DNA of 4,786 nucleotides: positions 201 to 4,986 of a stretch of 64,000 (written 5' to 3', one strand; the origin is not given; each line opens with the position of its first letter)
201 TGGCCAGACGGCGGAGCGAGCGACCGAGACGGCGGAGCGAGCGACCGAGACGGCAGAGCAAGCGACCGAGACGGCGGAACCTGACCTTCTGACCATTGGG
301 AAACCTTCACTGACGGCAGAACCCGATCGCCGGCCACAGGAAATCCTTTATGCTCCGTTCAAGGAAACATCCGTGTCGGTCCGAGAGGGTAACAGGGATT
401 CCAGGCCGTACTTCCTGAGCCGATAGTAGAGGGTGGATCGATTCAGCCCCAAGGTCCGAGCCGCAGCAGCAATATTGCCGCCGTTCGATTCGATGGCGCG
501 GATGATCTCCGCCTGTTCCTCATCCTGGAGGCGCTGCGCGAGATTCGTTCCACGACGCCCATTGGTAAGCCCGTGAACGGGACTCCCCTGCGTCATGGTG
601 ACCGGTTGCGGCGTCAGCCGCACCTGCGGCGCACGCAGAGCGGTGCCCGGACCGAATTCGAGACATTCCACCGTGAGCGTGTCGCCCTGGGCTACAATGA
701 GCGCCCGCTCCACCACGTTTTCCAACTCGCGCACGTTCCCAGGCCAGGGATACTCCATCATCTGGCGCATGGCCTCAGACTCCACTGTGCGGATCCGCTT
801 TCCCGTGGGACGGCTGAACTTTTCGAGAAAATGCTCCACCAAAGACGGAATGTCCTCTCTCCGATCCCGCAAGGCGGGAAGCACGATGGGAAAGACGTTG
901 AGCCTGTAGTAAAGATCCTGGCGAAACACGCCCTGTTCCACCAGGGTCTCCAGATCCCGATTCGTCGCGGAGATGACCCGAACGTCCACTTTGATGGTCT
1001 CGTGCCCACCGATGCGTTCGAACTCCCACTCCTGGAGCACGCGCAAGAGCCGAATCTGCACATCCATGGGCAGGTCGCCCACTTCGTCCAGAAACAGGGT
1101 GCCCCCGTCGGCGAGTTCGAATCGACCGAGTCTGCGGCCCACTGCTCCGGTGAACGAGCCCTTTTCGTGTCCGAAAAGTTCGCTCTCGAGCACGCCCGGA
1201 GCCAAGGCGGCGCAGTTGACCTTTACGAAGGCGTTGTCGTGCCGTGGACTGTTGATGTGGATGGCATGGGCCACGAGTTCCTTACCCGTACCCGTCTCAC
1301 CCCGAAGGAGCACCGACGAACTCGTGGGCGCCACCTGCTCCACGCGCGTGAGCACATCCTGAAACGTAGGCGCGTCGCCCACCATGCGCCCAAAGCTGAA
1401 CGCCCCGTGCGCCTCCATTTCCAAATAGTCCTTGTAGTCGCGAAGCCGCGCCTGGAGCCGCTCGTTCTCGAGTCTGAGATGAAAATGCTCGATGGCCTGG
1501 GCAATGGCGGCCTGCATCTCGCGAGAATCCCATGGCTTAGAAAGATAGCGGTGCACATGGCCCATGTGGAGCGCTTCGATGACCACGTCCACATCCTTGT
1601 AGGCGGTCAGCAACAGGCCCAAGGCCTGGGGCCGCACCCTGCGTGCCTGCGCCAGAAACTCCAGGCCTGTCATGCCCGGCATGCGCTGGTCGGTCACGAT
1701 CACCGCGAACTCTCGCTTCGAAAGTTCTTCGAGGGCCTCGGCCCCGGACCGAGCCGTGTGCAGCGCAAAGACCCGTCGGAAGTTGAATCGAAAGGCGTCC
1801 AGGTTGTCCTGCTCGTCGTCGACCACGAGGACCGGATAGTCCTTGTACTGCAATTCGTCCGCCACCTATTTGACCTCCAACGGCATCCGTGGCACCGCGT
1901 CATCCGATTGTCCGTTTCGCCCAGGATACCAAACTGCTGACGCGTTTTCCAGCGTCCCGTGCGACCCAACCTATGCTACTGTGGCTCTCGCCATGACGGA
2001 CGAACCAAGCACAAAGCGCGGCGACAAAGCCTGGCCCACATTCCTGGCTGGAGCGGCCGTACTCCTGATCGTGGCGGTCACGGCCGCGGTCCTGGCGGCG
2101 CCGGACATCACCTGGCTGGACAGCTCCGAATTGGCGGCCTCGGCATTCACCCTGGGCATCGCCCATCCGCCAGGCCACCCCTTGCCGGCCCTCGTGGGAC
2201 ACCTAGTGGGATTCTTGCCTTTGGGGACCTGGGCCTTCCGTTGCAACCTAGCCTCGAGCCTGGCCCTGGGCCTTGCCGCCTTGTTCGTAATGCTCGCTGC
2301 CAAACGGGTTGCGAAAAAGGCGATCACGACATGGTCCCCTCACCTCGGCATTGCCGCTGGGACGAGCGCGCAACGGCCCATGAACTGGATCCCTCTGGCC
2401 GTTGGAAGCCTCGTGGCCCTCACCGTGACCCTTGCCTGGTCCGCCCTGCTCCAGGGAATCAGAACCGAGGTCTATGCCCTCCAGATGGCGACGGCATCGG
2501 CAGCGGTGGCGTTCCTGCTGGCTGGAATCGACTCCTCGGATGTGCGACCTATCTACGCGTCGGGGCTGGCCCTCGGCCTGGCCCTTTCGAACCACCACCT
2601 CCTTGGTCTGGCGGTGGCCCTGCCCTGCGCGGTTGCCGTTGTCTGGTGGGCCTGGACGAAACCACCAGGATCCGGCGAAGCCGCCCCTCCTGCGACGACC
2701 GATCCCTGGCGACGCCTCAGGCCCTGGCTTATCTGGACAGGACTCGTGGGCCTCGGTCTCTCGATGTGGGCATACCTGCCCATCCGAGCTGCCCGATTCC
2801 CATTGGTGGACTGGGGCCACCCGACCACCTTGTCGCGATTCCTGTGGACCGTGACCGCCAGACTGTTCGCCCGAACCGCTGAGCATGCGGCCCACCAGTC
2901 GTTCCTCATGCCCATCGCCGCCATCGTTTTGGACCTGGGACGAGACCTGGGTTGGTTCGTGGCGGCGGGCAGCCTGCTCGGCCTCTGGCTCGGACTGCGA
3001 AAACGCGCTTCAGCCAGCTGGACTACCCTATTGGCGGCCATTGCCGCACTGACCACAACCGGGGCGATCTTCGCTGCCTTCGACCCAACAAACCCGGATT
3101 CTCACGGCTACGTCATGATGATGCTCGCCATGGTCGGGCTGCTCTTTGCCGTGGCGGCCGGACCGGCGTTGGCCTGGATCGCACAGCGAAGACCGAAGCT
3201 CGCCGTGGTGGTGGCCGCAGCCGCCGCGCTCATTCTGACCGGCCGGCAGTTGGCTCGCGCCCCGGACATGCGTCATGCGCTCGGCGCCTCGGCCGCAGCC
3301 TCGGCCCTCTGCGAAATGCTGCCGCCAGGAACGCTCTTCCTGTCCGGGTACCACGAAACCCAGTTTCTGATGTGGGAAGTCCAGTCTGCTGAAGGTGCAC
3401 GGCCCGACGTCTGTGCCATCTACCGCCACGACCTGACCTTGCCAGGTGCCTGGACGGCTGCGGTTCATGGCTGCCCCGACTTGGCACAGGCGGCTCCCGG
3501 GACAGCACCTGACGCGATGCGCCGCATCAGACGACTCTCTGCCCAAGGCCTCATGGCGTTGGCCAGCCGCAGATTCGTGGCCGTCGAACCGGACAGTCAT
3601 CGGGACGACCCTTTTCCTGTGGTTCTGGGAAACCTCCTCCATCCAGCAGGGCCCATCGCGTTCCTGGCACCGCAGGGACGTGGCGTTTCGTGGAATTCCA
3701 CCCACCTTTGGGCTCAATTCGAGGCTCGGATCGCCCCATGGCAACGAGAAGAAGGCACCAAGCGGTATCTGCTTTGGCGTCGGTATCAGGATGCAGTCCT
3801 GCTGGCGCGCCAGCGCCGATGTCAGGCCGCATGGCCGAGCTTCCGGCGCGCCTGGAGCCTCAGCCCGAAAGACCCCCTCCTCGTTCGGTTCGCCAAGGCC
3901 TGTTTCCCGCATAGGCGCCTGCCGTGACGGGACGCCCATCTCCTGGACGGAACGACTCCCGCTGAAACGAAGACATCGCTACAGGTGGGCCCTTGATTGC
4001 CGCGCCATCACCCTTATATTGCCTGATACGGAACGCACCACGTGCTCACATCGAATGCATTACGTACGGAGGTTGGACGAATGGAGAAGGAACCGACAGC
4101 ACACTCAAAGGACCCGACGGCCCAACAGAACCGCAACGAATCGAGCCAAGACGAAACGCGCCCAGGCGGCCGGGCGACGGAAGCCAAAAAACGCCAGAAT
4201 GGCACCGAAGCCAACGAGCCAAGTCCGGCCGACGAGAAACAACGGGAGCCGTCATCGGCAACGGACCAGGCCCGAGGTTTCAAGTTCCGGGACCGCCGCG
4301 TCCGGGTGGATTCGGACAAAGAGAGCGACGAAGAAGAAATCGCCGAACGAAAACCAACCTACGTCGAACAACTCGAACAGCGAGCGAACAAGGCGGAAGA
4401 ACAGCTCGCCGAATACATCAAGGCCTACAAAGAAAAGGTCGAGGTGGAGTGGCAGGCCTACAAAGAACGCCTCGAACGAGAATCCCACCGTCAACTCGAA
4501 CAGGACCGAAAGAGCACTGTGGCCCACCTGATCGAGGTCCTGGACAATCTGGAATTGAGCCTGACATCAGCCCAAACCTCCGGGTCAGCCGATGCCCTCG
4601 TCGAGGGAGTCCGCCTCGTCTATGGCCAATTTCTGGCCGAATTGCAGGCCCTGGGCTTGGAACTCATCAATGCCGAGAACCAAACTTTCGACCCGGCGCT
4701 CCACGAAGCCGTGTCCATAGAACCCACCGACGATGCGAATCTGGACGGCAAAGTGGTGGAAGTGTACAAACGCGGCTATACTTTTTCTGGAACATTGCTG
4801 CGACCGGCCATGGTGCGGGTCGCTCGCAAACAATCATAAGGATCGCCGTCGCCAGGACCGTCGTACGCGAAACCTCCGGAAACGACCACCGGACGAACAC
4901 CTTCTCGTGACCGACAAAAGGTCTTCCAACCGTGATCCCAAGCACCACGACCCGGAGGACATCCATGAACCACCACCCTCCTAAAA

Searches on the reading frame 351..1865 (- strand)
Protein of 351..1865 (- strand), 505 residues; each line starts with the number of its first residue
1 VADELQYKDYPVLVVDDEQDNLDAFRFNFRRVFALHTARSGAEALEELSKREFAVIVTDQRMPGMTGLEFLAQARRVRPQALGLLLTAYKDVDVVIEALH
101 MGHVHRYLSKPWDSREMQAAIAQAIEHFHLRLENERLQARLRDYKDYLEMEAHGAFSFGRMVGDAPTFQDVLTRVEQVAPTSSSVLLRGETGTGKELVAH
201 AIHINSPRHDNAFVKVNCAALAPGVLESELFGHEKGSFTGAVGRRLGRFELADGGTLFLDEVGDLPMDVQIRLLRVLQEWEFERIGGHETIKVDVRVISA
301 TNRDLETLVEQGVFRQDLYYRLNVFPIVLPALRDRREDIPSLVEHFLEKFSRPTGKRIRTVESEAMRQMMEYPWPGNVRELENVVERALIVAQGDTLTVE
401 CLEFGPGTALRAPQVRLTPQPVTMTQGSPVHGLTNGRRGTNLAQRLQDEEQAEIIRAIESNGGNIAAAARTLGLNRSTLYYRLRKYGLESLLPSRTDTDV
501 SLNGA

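Call 31: search_protein_families(library=pfam, proteins=[window:351-1865:-], max_evalue=0.0001)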
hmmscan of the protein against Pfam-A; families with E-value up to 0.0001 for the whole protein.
window:351-1865:- (505 aa): 8 families
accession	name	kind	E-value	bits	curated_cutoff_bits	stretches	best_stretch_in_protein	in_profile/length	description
PF00158.32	Sigma54_activat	-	6.5e-71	237.9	20.2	1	162-327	2-167/168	Sigma-54 interaction domain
PF25601.1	AAA_lid_14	-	1.6e-26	92.3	27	1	333-403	1-71/87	AAA+ ATPase lid domain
PF00072.30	Response_reg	-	1.6e-19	70.6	30.2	1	12-121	1-110/111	Response regulator receiver domain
PF14532.12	Sigma54_activ_2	-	3.3e-19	69.9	25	1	162-332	1-138/138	Sigma-54 interaction domain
PF02954.25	HTH_8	-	3.2e-14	52.8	22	1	447-486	3-42/42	Bacterial regulatory protein, Fis family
PF13556.12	HTH_30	-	5.4e-07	29.8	27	1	453-485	3-35/59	PucR C-terminal helix-turn-helix domain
PF13518.12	HTH_28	-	3.1e-05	24.4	25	1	451-495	2-48/52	Helix-turn-helix domain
PF07728.20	AAA_5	-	6.6e-05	23.4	22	0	185-303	2-123/139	AAA domain (dynein-related subfamily)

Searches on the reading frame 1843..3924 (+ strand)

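Call 31: search_protein_families(library=pfam, proteins=[window:1843-3924:+], max_evalue=0.0001)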
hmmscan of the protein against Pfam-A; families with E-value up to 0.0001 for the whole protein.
window:1843-3924:+ (694 aa): 1 family
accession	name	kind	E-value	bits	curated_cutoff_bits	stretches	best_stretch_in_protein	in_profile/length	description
PF11028.14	TMEM260-like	-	1e-21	78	24.2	1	93-269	1-172/179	Protein O-mannosyl-transferase TMEM260-like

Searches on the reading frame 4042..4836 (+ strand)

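Call 31: search_protein_families(library=pfam, proteins=[window:4042-4836:+], max_evalue=0.0001)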
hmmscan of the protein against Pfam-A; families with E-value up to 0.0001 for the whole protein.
window:4042-4836:+ (265 aa): 1 family
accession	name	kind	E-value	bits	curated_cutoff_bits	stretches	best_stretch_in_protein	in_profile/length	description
PF01025.24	GrpE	-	3.4e-34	118.4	25.8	1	100-261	5-164/165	GrpE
